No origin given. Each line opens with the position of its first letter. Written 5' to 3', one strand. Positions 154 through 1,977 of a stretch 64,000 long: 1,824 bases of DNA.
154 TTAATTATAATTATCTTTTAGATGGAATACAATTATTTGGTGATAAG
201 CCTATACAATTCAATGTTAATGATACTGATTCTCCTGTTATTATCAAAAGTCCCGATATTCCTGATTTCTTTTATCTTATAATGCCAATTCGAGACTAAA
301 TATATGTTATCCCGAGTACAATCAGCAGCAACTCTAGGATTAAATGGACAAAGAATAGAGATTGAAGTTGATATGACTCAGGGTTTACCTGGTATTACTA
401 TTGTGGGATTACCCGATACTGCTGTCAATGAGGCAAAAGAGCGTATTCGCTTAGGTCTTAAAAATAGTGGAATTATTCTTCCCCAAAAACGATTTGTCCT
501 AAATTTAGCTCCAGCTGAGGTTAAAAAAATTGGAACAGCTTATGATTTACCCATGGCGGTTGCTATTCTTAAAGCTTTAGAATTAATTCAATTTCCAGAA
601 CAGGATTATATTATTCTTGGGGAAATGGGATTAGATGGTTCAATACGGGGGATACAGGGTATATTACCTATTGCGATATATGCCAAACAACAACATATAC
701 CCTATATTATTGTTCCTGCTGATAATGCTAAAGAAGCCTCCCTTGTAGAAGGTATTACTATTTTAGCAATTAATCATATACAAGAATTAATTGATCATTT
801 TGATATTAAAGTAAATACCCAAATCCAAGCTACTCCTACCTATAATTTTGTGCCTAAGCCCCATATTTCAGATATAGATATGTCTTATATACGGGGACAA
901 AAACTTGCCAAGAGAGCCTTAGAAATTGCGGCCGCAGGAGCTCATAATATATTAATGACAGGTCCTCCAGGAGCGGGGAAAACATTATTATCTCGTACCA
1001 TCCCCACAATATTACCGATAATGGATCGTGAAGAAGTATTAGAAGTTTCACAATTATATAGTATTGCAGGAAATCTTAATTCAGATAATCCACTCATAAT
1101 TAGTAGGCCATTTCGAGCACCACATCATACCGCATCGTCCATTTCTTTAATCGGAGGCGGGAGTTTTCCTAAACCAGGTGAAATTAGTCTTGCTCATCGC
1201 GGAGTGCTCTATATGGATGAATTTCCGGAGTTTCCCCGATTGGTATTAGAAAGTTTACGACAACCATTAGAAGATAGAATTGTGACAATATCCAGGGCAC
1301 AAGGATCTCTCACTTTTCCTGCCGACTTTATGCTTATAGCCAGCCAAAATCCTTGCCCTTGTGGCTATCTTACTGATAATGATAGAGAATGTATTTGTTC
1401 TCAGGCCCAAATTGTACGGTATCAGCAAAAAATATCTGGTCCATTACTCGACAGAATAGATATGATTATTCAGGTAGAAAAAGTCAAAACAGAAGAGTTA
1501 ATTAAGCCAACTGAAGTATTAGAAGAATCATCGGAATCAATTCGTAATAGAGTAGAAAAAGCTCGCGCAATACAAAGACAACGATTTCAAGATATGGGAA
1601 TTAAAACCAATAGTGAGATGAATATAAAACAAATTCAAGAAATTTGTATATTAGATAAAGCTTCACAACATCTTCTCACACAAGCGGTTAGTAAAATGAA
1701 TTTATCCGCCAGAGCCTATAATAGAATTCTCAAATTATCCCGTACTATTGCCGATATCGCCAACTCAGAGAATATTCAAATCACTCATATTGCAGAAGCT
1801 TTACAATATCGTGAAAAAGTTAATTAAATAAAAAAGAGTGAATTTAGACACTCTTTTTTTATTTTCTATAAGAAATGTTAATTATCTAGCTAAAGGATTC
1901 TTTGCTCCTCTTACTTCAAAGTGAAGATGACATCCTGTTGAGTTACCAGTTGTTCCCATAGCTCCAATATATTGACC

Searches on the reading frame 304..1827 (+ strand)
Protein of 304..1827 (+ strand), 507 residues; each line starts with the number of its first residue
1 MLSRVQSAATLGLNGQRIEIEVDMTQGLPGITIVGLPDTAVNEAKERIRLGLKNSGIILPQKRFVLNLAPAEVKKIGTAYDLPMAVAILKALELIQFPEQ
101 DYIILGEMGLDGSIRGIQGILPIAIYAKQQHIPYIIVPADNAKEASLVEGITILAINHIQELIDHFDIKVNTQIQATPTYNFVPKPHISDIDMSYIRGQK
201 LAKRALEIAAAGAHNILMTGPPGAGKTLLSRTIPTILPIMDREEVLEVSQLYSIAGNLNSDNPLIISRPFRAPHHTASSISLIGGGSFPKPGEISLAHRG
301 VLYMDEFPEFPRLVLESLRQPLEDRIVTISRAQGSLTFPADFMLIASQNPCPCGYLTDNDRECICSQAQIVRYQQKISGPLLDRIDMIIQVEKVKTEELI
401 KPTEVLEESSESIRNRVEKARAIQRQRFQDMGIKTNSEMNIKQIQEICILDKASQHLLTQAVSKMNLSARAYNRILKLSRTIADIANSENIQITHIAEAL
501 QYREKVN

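Call 9: search_protein_families(library=pfam, proteins=[window:304-1827:+], max_evalue=0.001)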
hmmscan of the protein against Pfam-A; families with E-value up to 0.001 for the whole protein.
window:304-1827:+ (507 aa): 7 families
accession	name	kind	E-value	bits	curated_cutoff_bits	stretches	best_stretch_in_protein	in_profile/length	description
PF01078.27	Mg_chelatase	-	1.2e-90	302.9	20.3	1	192-398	1-206/207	Magnesium chelatase, subunit ChlI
PF13541.12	ChlI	-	1.7e-40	138.1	27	1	20-141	1-121/121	Subunit ChlI of Mg-chelatase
PF13335.12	Mg_chelatase_C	-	5.4e-32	110.7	26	1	407-503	1-94/94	Magnesium chelatase, subunit ChlI C-terminal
PF00493.29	MCM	-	3.9e-07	29.9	23.3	1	290-394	113-207/224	MCM P-loop domain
PF07728.20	AAA_5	-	1.4e-06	28.8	22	0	300-352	68-125/139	AAA domain (dynein-related subfamily)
PF00158.32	Sigma54_activat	-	2.4e-05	24.5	20.2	0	289-348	84-141/168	Sigma-54 interaction domain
PF05362.19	Lon_C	-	0.00031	20.8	21.1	1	75-165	107-201/205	Lon protease (S16) C-terminal proteolytic domain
